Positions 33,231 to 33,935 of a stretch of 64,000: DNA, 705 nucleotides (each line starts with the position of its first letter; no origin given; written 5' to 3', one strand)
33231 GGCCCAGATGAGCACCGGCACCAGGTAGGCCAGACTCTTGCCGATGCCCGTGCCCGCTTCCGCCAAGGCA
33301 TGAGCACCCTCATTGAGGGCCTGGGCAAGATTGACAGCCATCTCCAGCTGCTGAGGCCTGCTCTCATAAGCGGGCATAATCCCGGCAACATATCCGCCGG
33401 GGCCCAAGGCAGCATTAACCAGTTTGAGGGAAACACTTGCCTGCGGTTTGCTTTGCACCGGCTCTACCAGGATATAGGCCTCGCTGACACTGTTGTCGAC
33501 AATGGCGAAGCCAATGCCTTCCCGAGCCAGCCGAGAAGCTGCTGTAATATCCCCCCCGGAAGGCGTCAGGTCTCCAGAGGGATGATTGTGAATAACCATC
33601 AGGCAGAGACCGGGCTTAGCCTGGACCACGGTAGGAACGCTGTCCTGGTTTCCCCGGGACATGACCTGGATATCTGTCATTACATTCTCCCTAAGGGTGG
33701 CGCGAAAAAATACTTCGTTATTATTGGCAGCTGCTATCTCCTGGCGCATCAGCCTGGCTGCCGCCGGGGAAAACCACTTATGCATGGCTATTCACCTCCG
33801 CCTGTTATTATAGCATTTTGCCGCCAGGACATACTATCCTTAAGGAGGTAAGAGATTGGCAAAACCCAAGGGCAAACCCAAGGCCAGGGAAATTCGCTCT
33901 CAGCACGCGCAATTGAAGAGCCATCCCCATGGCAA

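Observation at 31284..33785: DinG/XPD-family Fe-S helicase with an N-terminal RadC-like JAB/MPN domain instead of the usual Firmicutes DnaQ-type exonuclease domain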

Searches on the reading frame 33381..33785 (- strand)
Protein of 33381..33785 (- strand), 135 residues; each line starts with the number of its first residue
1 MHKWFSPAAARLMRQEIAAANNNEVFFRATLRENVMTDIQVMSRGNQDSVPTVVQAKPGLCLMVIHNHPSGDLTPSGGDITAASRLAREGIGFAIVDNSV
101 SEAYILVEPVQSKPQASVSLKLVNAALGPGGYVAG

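Call 21: search_solved_structures(query=A1, max_evalue=10, show_alignments=3)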
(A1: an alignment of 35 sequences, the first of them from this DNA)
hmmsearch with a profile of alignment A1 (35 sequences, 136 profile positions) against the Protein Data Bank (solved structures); distinct sequences matched with E-value up to 10: 6.
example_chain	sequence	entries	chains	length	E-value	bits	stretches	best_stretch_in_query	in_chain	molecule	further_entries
2qlc_A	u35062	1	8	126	1.5e-07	34.2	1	54-91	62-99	DNA repair protein radC homolog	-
2vtu_J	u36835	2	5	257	0.014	18.2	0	78-117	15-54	MS2 COAT PROTEIN | COAT PROTEIN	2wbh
9oh5_A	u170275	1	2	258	0.018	17.8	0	78-117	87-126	MS2 CPM58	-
1oi0_A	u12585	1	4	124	0.28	13.9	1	65-90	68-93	HYPOTHETICAL PROTEIN AF2198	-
1r5x_A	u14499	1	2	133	0.34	13.7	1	65-90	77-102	AfJAMM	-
8vzj_A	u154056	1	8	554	2.1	11.1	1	77-100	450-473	Oxalyl-CoA decarboxylase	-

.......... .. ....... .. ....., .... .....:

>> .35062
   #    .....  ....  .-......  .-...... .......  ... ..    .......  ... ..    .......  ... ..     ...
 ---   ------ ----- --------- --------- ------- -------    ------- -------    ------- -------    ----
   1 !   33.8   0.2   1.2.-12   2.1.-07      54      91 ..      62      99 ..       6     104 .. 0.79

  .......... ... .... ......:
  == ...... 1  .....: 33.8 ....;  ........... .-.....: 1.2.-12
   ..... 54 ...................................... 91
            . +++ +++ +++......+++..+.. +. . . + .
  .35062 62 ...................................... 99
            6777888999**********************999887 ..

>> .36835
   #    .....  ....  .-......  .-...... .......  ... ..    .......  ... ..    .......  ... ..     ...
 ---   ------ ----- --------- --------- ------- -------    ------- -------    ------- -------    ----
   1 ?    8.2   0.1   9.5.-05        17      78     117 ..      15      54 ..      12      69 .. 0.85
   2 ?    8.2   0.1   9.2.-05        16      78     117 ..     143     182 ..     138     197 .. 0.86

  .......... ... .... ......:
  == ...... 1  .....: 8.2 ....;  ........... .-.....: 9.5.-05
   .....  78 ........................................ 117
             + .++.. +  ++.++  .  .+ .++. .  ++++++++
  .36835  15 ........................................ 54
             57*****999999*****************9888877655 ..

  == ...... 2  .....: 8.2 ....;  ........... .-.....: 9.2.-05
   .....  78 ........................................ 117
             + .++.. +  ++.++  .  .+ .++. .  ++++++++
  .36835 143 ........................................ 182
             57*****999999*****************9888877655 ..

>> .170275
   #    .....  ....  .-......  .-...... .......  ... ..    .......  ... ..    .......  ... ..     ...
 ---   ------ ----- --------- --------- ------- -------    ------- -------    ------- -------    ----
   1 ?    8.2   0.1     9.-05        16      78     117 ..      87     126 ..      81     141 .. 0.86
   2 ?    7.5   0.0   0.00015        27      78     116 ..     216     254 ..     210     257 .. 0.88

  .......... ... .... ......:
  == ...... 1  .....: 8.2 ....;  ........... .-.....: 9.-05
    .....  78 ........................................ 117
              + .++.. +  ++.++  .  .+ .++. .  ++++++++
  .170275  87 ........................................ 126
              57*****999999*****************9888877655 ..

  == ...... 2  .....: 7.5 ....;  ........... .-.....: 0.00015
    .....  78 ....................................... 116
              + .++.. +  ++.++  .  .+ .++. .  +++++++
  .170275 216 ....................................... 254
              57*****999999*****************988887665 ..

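Call 27: predict_structure(alignment_id=A1)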
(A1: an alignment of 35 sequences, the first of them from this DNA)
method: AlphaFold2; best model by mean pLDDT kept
length: 135 residues; sequences in the alignment: 35
mean_pLDDT: 88.5   pTM: 0.77
mean pLDDT of the five models: 88.5, 86.9, 86.7, 86.6, 85.9
residues with pLDDT >= 90: 90; 70-90: 35; 50-70: 10; < 50: 0
segments of 3 or more residues with pLDDT < 50: none
pLDDT, mean of each block of 10 residues (from residue 1): 82 96 94 93 73 78 94 93 92 95 94 81 91 82
secondary structure, 60 per line:
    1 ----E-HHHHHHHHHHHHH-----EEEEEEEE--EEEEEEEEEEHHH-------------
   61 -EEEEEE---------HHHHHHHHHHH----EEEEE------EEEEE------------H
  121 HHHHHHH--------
elements in order: H7-19 E25-32 E35-44 E62-67 H77-87 E92-96 E103-107 H120-127

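Call 32: fold_search(model_id=the predicted structure, library=pdb)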
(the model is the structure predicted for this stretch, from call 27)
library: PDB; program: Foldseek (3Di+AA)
matches with E <= 10: 345; with E <= 0.001: 8
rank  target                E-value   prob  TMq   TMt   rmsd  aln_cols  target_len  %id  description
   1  1oi0_D                2.5e-04  1.00  0.51  0.62   6.7       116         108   19  CRYSTAL STRUCTURE OF AF2198, A JAB1/MPN DOMAIN PROTEIN FROM ARCHAEOGLOBUS FULGIDUS (released 2003-08-14)
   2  2qlc_E                2.5e-04  1.00  0.46  0.49   4.9       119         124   21  The crystal structure of DNA repair protein RadC from Chlorobium tepidum TLS (released 2007-09-04)
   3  2qlc_A                4.1e-04  1.00  0.47  0.50   5.5       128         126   20  The crystal structure of DNA repair protein RadC from Chlorobium tepidum TLS (released 2007-09-04)
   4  2qlc_B                5.7e-04  1.00  0.47  0.50   4.8       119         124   21  The crystal structure of DNA repair protein RadC from Chlorobium tepidum TLS (released 2007-09-04)
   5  1oi0_B                7.4e-04  1.00  0.52  0.64   5.9       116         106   18  CRYSTAL STRUCTURE OF AF2198, A JAB1/MPN DOMAIN PROTEIN FROM ARCHAEOGLOBUS FULGIDUS (released 2003-08-14)
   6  5ld9_A                7.9e-04  1.00  0.53  0.55   5.6       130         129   16  Structure of deubiquitinating enzyme homolog, Pyrococcus furiosus JAMM1. (released 2017-05-17)
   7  8amz_V                8.4e-04  1.00  0.50  0.26   4.7       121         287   19  Spinach 19S proteasome (released 2022-08-24)
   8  9e8k_c                9.0e-04  1.00  0.57  0.31  12.6       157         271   18  Nub1/Fat10-processing human 26S proteasome with Rpt6 at top of spiral staircase (AAA+ motor locally refined) (released 2024-12-04)
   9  2qlc_D                1.0e-03  1.00  0.47  0.51   5.1       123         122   20  The crystal structure of DNA repair protein RadC from Chlorobium tepidum TLS (released 2007-09-04)
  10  5ln3_V                1.2e-03  1.00  0.54  0.32   5.0       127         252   16  The human 26S Proteasome at 6.8 Ang. (released 2017-03-22)
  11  5lda_A                1.2e-03  1.00  0.53  0.54   6.3       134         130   16  Structure of deubiquitinating enzyme homolog (Pyrococcus furiosus JAMM1) in complex with ubiquitin-like SAMP2. (released 2017-06-21)
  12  2qlc_C                1.2e-03  1.00  0.46  0.49   5.0       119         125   21  The crystal structure of DNA repair protein RadC from Chlorobium tepidum TLS (released 2007-09-04)
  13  1oi0_C                1.3e-03  1.00  0.46  0.58   5.8       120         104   17  CRYSTAL STRUCTURE OF AF2198, A JAB1/MPN DOMAIN PROTEIN FROM ARCHAEOGLOBUS FULGIDUS (released 2003-08-14)
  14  9e8q_c                1.4e-03  1.00  0.51  0.26  13.2       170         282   18  Nub1/Fat10-processing human 26S proteasome with Rpt2 at top of spiral staircase (released 2024-12-04)
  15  5ld9_B                1.7e-03  1.00  0.53  0.56   5.5       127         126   16  Structure of deubiquitinating enzyme homolog, Pyrococcus furiosus JAMM1. (released 2017-05-17)
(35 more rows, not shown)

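Call 39: search_protein_representatives(alignment_id=A1)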
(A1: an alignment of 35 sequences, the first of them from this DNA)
Query: 35 sequences, 136 profile positions. Proteins with E-value up to 0.001 (for the whole library): 1937; up to 1e-10: 575; up to 1e-30: 240. The best 150 are listed.
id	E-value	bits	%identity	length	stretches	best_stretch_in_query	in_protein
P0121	6.7e-52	190.9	-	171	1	2-135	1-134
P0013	1.6e-49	183.2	-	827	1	3-136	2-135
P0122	2.3e-49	182.6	-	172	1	4-135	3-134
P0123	6.9e-49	181.1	-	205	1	4-135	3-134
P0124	1.1e-48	180.5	-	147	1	6-136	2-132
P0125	1.2e-48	180.3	-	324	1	3-136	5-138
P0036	9.9e-48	177.4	-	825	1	5-135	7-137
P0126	3.9e-47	175.4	-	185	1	2-136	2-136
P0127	4.2e-45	168.8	-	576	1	2-136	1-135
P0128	6.4e-45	168.3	-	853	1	4-136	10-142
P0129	1.2e-44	167.4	-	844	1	3-135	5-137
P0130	3.7e-44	165.8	-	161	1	3-130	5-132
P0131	3.9e-44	165.7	-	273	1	2-135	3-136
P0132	5.0e-44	165.4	-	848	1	5-135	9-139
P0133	9.6e-44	164.4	-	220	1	3-135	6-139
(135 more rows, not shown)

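Call 43: search_protein_families(library=pfam, alignment_id=A1, max_evalue=0.01)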
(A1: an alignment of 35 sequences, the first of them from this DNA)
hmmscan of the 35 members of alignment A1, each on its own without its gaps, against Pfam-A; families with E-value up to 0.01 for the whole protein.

A. member 1, seq(135 aa): 2 families
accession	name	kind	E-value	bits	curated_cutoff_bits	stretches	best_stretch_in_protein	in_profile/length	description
PF04002.20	RadC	-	2.2e-07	31.3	22.1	1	9-89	7-94/121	RadC-like JAB domain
PF14464.11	Prok-JAB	-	0.0077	16.5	25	1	35-97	45-102/114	Prokaryotic homologs of the JAB domain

B. families by the number of members that match (of 35 scanned): 3 families
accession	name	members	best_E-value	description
PF04002.20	RadC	35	6.7e-11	RadC-like JAB domain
PF14464.11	Prok-JAB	15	7.7e-05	Prokaryotic homologs of the JAB domain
PF23258.1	DUF7072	1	0.0024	Domain of unknown function (DUF7072)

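Call 44: find_related_loci(query=A1, collection=genome_contigs, flank=6000)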
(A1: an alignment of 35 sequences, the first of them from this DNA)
Query A1 (135 aa) in genome_contigs; peptide patterns used: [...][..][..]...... (x = any residue, [..] = any of these).
600 stretches matched a pattern (row limit reached: there are more); 525 encode a relative of the query (tblastn E <= 1e-3); the best 80 are kept; 80 distinct loci.
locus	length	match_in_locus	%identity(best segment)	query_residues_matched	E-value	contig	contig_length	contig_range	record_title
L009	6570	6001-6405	83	1-135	5e-72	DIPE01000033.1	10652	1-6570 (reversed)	MAG TPA_asm: Firmicutes bacterium UBA5496 UBA5496_contig_20079, whole genome shotgun sequence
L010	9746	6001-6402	70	1-134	3e-61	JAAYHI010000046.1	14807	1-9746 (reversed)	MAG: Bacillota bacterium isolate AS09scLD_363 99416_AS09, whole genome shotgun sequence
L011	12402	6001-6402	44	1-134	1e-31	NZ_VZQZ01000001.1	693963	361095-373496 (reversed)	Oryzomonas japonica strain Red96 contig1, whole genome shotgun sequence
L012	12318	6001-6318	49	5-109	2e-30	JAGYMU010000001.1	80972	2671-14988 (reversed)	MAG: Halanaerobiales bacterium isolate M55B127 1, whole genome shotgun sequence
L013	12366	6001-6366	45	12-134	3e-30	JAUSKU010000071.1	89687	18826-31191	MAG: Deltaproteobacteria bacterium isolate E14_metabat.bin.78 E14_k141_1523586, whole genome shotgun sequence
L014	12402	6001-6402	43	1-134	2e-30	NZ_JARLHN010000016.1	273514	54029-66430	MAG: Oryzomonas sp. isolate MAG_BA72 MetaBAT2_Bin_72_Anoxic_k141_707938, whole genome shotgun sequence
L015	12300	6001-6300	48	11-109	2e-29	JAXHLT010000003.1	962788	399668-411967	MAG: Halanaerobiales bacterium isolate Salar_de_Ascotan_soil_MAG_ASO31 contig_606_polypolish, whole genome shotgun seque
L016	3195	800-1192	44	4-134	1e-29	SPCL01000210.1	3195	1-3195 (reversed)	MAG: Thermodesulfobacteriales bacterium isolate das_tool.metabat2.12 k141_2255327, whole genome shotgun sequence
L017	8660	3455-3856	45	1-134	2e-29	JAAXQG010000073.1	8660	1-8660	MAG: Desulfuromonadales bacterium isolate MAG-BB-08 scaffold_1546, whole genome shotgun sequence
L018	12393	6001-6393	44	4-134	8e-29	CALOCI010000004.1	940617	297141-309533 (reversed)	MAG: uncultured Thermodesulfobacteriota bacterium isolate LOGT_bin.0081 genome assembly, contig: contig_15980, whole gen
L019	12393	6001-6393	39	3-134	1e-28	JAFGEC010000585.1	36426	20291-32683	MAG: candidate division KSB1 bacterium isolate Zod_Metabat.1209 k87_10741409, whole genome shotgun sequence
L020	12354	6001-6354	44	5-121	7e-29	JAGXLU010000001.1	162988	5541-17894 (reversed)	MAG: Halanaerobiales bacterium isolate GSL_CB2_7 NODE_1_length_162988_cov_17.252, whole genome shotgun sequence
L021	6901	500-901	45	1-134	3e-28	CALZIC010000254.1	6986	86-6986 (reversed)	MAG: uncultured Desulfuromonadales bacterium isolate FO_M_Desulfobacterota_26 genome assembly, contig: scaffold_18443, w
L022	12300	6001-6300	48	11-109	3e-28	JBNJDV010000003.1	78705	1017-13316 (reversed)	MAG: Bacillota bacterium isolate Y23_30dBSe4.bin.182 NODE_80_length_78705_cov_50.401267, whole genome shotgun sequence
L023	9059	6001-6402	43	1-134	3e-28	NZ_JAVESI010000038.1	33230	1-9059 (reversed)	MAG: Trichloromonas sp. isolate BF1_5 scaffold_2141_c1_biofilm_2017, whole genome shotgun sequence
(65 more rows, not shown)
